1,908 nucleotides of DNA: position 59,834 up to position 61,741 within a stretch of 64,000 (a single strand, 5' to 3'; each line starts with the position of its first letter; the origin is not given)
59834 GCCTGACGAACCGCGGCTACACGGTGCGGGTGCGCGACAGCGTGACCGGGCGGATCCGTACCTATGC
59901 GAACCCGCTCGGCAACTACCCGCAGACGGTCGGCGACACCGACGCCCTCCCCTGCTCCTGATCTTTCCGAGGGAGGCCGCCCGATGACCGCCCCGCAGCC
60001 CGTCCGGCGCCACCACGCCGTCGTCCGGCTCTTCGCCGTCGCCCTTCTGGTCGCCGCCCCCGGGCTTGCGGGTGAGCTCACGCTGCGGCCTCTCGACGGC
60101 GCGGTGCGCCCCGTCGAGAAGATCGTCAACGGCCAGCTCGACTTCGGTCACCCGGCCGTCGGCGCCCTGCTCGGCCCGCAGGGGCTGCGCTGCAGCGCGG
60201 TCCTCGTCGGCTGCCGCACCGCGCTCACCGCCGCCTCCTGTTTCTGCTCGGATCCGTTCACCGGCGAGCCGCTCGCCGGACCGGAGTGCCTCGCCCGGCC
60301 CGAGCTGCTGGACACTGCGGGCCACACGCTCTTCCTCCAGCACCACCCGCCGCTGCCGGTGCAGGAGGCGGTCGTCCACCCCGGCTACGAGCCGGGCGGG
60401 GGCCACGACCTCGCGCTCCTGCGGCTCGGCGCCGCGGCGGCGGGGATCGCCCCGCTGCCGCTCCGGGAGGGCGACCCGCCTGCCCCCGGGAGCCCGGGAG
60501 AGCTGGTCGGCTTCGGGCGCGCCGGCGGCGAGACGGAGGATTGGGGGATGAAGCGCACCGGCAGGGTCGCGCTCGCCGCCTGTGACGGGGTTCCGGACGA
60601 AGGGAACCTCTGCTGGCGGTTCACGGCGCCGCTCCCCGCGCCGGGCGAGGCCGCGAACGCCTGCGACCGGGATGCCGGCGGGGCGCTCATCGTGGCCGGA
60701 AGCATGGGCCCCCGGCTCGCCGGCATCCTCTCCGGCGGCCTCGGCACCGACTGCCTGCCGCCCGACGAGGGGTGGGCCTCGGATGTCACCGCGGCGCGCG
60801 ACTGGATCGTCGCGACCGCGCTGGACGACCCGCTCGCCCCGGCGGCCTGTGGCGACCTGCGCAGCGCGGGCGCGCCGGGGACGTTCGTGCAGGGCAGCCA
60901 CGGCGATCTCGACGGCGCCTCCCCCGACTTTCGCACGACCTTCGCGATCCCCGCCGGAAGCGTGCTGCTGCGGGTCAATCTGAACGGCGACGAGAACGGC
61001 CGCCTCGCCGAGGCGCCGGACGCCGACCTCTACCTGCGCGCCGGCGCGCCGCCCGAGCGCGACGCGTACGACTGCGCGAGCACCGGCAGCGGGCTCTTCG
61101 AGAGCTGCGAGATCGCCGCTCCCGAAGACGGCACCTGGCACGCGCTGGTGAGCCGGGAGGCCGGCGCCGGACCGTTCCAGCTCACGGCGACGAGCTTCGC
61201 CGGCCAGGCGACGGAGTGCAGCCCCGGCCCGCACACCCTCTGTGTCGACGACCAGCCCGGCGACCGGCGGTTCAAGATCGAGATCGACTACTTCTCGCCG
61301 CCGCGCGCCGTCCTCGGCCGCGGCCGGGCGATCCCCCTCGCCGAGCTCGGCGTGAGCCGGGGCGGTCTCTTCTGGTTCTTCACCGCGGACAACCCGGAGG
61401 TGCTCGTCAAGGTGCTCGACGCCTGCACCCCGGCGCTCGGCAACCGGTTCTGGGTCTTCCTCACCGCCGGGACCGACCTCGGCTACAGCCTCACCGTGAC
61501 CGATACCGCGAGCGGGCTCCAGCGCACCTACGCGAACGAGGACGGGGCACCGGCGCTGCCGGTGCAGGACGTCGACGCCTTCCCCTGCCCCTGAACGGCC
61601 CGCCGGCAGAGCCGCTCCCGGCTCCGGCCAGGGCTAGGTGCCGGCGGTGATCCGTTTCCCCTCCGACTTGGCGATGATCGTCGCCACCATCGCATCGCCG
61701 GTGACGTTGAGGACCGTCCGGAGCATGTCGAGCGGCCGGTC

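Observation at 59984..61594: Trypsin-fold protein with catalytic His and Ser apparently replaced (pseudo-protease) next to an active S8 protease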

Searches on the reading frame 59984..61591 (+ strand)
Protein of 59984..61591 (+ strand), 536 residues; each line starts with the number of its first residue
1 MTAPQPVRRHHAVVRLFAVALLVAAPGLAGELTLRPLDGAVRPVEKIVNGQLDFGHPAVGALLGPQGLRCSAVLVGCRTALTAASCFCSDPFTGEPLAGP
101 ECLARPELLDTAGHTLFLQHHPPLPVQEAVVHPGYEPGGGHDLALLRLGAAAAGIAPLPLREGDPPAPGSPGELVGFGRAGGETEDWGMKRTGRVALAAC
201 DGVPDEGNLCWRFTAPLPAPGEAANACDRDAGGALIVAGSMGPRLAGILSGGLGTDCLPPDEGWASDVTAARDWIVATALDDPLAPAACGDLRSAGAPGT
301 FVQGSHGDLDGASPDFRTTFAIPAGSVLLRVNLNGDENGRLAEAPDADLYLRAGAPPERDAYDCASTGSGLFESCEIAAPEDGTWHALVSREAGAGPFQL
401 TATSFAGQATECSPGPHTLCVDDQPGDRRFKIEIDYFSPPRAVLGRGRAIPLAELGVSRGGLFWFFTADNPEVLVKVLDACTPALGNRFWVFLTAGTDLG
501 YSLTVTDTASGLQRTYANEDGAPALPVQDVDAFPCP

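Call 3: search_protein_families(library=pfam, proteins=[window:59984-61591:+], max_evalue=1)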
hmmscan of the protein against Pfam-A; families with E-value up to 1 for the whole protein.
window:59984-61591:+ (536 aa): 3 families
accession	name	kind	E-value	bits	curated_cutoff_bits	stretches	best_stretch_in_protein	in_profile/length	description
PF00089.32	Trypsin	-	5.9e-13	49.6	20.6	1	59-275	15-220/220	Trypsin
PF04151.21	PPC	-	1.7e-11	45.2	25.9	1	319-390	6-69/70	Bacterial pre-peptidase C-terminal domain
PF13365.12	Trypsin_2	-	0.00069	20.8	27.6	1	70-185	1-96/144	Trypsin-like peptidase domain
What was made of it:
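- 59984..61594 (+): Gene for the 536-aa secreted S1-fold pseudoprotease (stop codon included). Pfam Trypsin plus PPC (call 3).
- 60881..61198 (+): PPC (bacterial pre-peptidase C-terminal) beta-sandwich domain (aa ~300-405). Pfam PF04151 E 1.7e-11 (call 3).
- On Peptidase family S1 (chymotrypsin/trypsin, Pfam PF00089), as a homologue: Pfam E 5.9e-13, above the gathering score (call 3).
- On PPC domain (Pfam PF04151): 45.2 bits against a cut-off of 25.9, aa 319-390 (call 3).
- Checked: Pfam Trypsin PF00089 matches aa 59-275 (E 5.9e-13, 49.6 bits against a cut-off of 20.6), and PPC PF04151 matches aa 319-390 (E 1.7e-11) (call 3).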

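Call 4: search_solved_structures(query=window:59984-61591:+, max_evalue=1, show_alignments=3)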
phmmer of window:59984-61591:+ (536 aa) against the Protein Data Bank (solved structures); distinct sequences matched with E-value up to 1: 87 (the best 60 are shown).
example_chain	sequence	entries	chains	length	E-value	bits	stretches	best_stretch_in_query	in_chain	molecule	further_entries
8w20_C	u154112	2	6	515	3.9e-07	32.6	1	23-183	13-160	Secreted esterase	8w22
2luw_A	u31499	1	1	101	4.1e-05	26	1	344-390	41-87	Metalloprotease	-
2f91_A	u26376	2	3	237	0.0006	22.1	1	70-279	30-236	hepatopancreas trypsin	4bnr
2any_A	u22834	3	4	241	0.00061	22.1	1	66-277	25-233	plasma kallikrein, light chain | Plasma kallikrein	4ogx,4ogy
5tjx_A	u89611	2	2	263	0.00065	22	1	65-277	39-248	Plasma kallikrein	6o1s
7n7x_AAA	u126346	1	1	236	0.00077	21.8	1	66-276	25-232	Plasma kallikrein light chain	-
10kz_A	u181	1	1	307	0.00091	21.5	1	65-277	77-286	Plasma kallikrein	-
2anw_A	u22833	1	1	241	0.0013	21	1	66-277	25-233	plasma kallikrein, light chain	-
5f8t_A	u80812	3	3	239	0.0014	20.9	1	66-277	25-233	Plasma kallikrein light chain | Plasma kallikrein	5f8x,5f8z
8a3q_A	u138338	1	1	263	0.0014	20.9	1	66-277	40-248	Plasma kallikrein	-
9vwt_A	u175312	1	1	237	0.0016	20.7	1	66-276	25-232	Plasma kallikrein light chain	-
10lr_A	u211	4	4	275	0.0016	20.7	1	66-277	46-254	Plasma kallikrein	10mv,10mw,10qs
6t7p_A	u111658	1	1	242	0.0019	20.5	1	66-277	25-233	Plasma kallikrein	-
3gic_B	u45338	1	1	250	0.0029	19.9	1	64-275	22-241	Thrombin heavy chain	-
6i44_A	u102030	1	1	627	0.0068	18.7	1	66-277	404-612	Plasma kallikrein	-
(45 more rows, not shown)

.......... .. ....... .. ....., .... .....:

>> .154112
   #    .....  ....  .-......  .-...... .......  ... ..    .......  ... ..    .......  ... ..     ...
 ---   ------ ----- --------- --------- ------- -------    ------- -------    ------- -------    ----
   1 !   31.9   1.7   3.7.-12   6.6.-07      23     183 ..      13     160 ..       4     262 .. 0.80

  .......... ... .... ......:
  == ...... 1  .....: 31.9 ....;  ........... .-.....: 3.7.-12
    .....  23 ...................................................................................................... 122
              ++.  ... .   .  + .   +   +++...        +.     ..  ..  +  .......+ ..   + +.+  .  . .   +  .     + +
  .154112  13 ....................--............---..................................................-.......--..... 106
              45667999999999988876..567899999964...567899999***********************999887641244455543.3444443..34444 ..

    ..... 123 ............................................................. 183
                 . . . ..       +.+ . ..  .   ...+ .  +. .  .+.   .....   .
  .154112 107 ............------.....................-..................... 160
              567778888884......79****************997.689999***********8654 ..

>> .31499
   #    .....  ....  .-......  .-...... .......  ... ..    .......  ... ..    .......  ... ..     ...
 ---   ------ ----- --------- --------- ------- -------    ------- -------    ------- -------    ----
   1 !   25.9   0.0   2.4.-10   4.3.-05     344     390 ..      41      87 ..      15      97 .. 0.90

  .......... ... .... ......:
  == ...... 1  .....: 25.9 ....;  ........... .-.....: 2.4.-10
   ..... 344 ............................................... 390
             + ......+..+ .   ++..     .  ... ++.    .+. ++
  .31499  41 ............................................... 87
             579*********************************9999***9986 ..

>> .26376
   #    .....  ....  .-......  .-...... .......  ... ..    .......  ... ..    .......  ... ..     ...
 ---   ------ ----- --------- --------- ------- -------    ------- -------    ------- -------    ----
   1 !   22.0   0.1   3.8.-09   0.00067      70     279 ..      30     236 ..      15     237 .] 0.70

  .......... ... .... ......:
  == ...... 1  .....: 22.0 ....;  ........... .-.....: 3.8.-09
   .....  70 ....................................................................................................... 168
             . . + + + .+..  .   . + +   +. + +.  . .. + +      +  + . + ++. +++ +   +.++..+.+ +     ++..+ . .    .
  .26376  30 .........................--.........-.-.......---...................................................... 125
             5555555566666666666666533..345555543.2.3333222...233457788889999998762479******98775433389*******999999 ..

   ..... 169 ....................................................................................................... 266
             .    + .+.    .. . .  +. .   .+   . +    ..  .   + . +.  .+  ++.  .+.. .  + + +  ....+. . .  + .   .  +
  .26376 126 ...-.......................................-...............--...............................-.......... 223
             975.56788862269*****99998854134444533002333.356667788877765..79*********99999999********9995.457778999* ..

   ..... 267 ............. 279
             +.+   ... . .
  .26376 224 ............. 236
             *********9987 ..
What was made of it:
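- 60881..61198 (+): Match to the PPC domain of metalloprotease 2luw (call 4).
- Checked: The HMMER alignment to crayfish trypsin 2f91 gives these equivalences: TAASC to TAGHC (Ser85 = His57), DLALLRL to DISLLKL (Asp142 = Asp102), and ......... to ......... (Ala231 = Ser195, Arg229 = Gly193, Asp230 = Asp194) (call 4).
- The PDB name of the top hit is 'Secreted esterase' (call 4).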

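Call 6: search_protein_families(library=ncbifam, proteins=[window:59984-61591:+], max_evalue=1)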
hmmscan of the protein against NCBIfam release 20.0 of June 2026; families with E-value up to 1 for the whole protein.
window:59984-61591:+ (536 aa): 0 families
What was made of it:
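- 61199..61591 (+): Unnamed C-terminal beta domain (aa 406-536) shared with the S8 neighbour. No Pfam or NCBIfam hit (calls 3, 6).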

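Call 7: find_homologous_proteins(query=window:59984-61591:+, max_evalue=0.001)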
Query window:59984-61591:+ (536 aa): 47 proteins with E <= 0.001 among 8000 candidates.
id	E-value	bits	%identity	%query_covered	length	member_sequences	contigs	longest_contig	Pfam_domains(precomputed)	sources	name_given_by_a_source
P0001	0.0e+0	1219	100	100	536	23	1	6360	PF04151.22,PF00089.33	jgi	-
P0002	9.8e-261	885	75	93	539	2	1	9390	PF04151.22,PF00089.33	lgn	-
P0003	4.9e-260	883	76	94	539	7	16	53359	PF04151.22,PF00089.33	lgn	-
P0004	2.1e-255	867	75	94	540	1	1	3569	PF04151.22,PF00089.33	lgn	-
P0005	7.4e-164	565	54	91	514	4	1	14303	PF13365.13,PF04151.22,PF00089.33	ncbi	-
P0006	3.4e-156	540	52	92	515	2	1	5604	PF13365.13,PF04151.22,PF00089.33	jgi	jgi:hypothetical protein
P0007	1.5e-154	534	51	94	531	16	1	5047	PF13365.13,PF04151.22,PF00089.33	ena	-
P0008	1.1e-151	525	50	94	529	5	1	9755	PF13365.13,PF04151.22,PF00089.33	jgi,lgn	-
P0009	1.2e-150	521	49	94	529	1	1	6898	PF04151.22,PF00089.33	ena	-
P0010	1.6e-150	521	47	94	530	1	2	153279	PF04151.22,PF00089.33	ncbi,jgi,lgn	-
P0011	1.2e-147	511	49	94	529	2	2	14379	PF13365.13,PF04151.22,PF00089.33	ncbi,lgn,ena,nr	ncbi:MAG TPA: trypsin-like serine protease [Thermoanaerobaculia bacterium]|nr:trypsin-like serine pr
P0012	1.5e-143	498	47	94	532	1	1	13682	PF04151.22,PF00089.33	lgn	-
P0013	1.8e-142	494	47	96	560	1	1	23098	PF13365.13,PF04151.22,PF00089.33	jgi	jgi:hypothetical protein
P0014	2.9e-141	490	45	97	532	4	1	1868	PF04151.22,PF00089.33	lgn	-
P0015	3.2e-141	490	45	94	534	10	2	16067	PF04151.22,PF00089.33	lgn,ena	-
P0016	1.1e-136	475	45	96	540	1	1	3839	PF04151.22,PF00089.33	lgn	-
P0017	5.5e-131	456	46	97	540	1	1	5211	PF04151.22,PF00089.33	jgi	jgi:Trypsin/Bacterial pre-peptidase C-terminal domain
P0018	2.1e-111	392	45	92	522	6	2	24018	PF13365.13,PF00089.33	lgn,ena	-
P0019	6.1e-111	390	43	97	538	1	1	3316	PF13365.13,PF04151.22,PF00089.33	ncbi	-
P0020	3.6e-108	381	44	91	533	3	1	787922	PF13365.13,PF00089.33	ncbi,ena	-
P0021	4.4e-106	374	43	97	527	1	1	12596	PF13365.13,PF00089.33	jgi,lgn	jgi:hypothetical protein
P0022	2.1e-103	365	44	91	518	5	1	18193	PF13365.13,PF00089.33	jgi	jgi:hypothetical protein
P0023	2.7e-103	365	42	92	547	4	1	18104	PF13365.13,PF00089.33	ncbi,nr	ncbi:MAG: hypothetical protein QOJ16_4039 [Acidobacteriota bacterium]|nr:hypothetical protein [Acido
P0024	4.8e-99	351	43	91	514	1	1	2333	PF13365.13,PF00089.33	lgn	-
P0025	5.4e-96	341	43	92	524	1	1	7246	PF13365.13,PF04151.22,PF00089.33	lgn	-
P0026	2.7e-78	283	39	88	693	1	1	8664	PF00089.33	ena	-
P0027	6.6e-78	281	42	78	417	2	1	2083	PF13365.13,PF00089.33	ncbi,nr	ncbi:MAG TPA: trypsin-like serine protease, partial [Thermoanaerobaculia bacterium]|nr:trypsin-like 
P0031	1.8e-44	171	38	68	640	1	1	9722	PF13365.13,PF00089.33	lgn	-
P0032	8.9e-38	149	35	69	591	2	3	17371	PF04151.22,PF00089.33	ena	-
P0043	6.7e-20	90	35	13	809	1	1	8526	PF04151.22,PF24170.3,PF00082.28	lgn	-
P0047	8.6e-6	43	29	18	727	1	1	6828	PF04151.22,PF16683.12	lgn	-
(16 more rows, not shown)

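Call 11: search_solved_structures(query=A1, max_evalue=0.001, show_alignments=2)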
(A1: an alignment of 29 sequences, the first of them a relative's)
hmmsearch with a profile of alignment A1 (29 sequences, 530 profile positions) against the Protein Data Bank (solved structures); distinct sequences matched with E-value up to 0.001: 535 (the best 60 are shown).
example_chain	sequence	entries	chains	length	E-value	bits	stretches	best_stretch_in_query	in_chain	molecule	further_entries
10kz_A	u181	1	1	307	4.1e-19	71.9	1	6-276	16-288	Plasma kallikrein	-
8vis_B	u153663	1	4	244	7.4e-18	67.7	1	56-278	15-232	Transmembrane protease serine 11D catalytic chain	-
2olg_A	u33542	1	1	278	7.8e-18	67.7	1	38-273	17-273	Pro-phenoloxidase activating enzyme-I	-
9dpf_A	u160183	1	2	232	1.6e-17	66.7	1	56-277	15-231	Transmembrane protease serine 11D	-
3w94_A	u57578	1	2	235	7.4e-17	64.4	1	65-274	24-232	Enteropeptidase-1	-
6p0p_A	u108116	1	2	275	8.9e-17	64.2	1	16-273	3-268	Tryptase alpha/beta-1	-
6vvu_A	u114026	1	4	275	9.3e-17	64.1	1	16-273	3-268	Tryptase alpha/beta-1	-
5tjx_A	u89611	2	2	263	1e-16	64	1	58-276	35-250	Plasma kallikrein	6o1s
10lr_A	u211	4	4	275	1.1e-16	63.9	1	39-276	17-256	Plasma kallikrein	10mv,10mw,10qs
8a3q_A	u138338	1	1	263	1.2e-16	63.7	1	58-276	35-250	Plasma kallikrein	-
2any_A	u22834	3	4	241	2.3e-16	62.8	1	61-276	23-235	plasma kallikrein, light chain | Plasma kallikrein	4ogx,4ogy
2anw_A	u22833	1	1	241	3e-16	62.5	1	61-276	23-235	plasma kallikrein, light chain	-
5f8t_A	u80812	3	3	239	3.1e-16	62.4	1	61-276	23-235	Plasma kallikrein light chain | Plasma kallikrein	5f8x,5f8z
7n7x_AAA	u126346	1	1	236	3.9e-16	62.1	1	61-275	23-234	Plasma kallikrein light chain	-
9vwt_A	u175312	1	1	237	4.1e-16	62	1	61-275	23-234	Plasma kallikrein light chain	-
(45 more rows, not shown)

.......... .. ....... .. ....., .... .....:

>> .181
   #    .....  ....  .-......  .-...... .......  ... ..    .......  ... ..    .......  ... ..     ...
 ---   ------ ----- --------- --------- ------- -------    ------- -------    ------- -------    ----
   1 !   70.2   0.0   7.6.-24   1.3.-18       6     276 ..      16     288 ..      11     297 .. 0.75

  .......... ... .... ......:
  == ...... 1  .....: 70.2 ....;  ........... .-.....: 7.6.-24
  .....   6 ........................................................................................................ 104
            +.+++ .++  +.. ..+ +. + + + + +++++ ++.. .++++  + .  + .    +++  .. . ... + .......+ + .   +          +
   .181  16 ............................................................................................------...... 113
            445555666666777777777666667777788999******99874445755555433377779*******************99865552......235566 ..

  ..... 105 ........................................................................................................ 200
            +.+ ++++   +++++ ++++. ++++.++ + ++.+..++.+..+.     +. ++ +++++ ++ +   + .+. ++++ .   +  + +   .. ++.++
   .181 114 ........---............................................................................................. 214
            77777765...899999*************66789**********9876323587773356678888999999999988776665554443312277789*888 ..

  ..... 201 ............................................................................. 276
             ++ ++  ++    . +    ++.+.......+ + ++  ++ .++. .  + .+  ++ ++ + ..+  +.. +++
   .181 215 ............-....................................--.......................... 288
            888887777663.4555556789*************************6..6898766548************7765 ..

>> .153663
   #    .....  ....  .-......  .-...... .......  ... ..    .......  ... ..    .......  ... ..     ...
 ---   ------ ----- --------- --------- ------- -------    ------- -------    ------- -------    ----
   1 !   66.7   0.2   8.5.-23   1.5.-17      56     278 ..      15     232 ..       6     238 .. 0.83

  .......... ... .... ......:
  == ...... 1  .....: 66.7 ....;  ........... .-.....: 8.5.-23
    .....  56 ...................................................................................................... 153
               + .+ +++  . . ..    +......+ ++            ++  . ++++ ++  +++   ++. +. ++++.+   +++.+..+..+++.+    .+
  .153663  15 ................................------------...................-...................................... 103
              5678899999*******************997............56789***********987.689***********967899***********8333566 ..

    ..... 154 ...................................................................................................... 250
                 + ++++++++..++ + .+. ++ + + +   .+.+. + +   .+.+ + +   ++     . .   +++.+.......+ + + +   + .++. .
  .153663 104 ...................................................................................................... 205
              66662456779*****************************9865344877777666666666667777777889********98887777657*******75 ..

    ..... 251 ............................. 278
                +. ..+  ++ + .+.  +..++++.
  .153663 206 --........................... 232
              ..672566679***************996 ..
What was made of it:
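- On Peptidase family S1 (chymotrypsin/trypsin, Pfam PF00089), as a homologue: Profile against PDB reaches E 4e-19 (call 11).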

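Call 20: predict_structure(alignment_id=A1)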
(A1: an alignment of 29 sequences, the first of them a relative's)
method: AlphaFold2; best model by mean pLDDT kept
length: 536 residues; sequences in the alignment: 29
mean_pLDDT: 82.1   pTM: 0.81
mean pLDDT of the five models: 82.1, 79.8, 78.1, 77.6, 76.9
residues with pLDDT >= 90: 228; 70-90: 214; 50-70: 51; < 50: 43
segments of 3 or more residues with pLDDT < 50: 7-13, 15-18, 21-50
pLDDT, mean of each block of 10 residues (from residue 1): 49 49 40 28 29 82 89 96 95 91 94 93 92 92 93 92 91 84 70 89 91 75 69 92 93 74 91 93 83 87 90 92 91 80 76 95 86 89 95 85 87 84 85 82 74 73 80 88 86 88 88 85 88 82
secondary structure, 60 per line:
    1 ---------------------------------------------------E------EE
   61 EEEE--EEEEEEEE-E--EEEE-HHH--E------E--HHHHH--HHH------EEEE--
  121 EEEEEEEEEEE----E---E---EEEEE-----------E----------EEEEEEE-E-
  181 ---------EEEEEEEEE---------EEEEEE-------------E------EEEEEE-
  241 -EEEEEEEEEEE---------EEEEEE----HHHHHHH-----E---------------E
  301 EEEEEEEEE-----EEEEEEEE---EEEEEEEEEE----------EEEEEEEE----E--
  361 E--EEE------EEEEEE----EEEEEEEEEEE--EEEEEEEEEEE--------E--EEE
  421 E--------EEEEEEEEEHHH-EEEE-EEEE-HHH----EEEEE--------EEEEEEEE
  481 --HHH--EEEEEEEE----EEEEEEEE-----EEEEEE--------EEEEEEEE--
elements in order: E59-64 E67-74 E79-82 H99-103 E115-118 E121-131 E144-148 E171-177 E190-198 E208-213 E234-239 E242-252 E262-267 H272-278 E300-309 E315-322 E326-335 E346-353 E364-366 E373-378 E383-393 E396-406 E418-421 E430-438 E443-446 E448-451 E460-464 E473-480 E488-495 E500-507 E513-518 E527-534
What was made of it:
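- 60071..60121 (+): Propeptide-like linker (aa 30-46) ending in Lys46, just before Ile47-Val-Asn-Gly. pLDDT is below 50 here (call 20).
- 60881..61198 (+): Strands in the model (call 20).
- The fold is confidently predicted (call 20).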

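Call 22: find_encoding_contigs(protein=P0003, flank=10000, max_places=2)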
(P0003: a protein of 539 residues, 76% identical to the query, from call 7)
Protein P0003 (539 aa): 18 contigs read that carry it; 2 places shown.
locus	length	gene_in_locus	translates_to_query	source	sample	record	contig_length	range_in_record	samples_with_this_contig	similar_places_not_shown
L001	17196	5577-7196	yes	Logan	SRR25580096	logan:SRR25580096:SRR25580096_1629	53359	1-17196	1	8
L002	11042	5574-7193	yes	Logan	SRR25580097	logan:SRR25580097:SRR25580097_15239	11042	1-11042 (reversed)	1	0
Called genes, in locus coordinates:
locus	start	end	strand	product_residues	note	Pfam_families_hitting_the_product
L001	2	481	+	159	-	?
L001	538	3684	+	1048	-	PF07494:Reg_prop (faint), PF00990:GGDEF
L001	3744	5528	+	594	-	PF00082:Peptidase_S8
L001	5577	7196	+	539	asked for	PF00089:Trypsin, PF04151:PPC (weak)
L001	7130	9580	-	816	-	PF09586:YfhO (weak)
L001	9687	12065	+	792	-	PF09586:YfhO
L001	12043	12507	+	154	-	-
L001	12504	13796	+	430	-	-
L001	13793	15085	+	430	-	PF13489:Methyltransf_23 (weak), PF08242:Methyltransf_12 (weak), PF13649:Methyltransf_25 (weak)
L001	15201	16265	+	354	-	PF04055:Radical_SAM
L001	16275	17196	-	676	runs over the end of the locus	PF27052:Lysyl_endopep_N, PF13365:Trypsin_2, PF00041:fn3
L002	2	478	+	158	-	?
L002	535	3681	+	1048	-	PF07494:Reg_prop (faint), PF00990:GGDEF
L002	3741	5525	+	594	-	PF00082:Peptidase_S8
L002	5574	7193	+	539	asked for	PF00089:Trypsin, PF04151:PPC (weak)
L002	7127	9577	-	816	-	PF09586:YfhO (weak)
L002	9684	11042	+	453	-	?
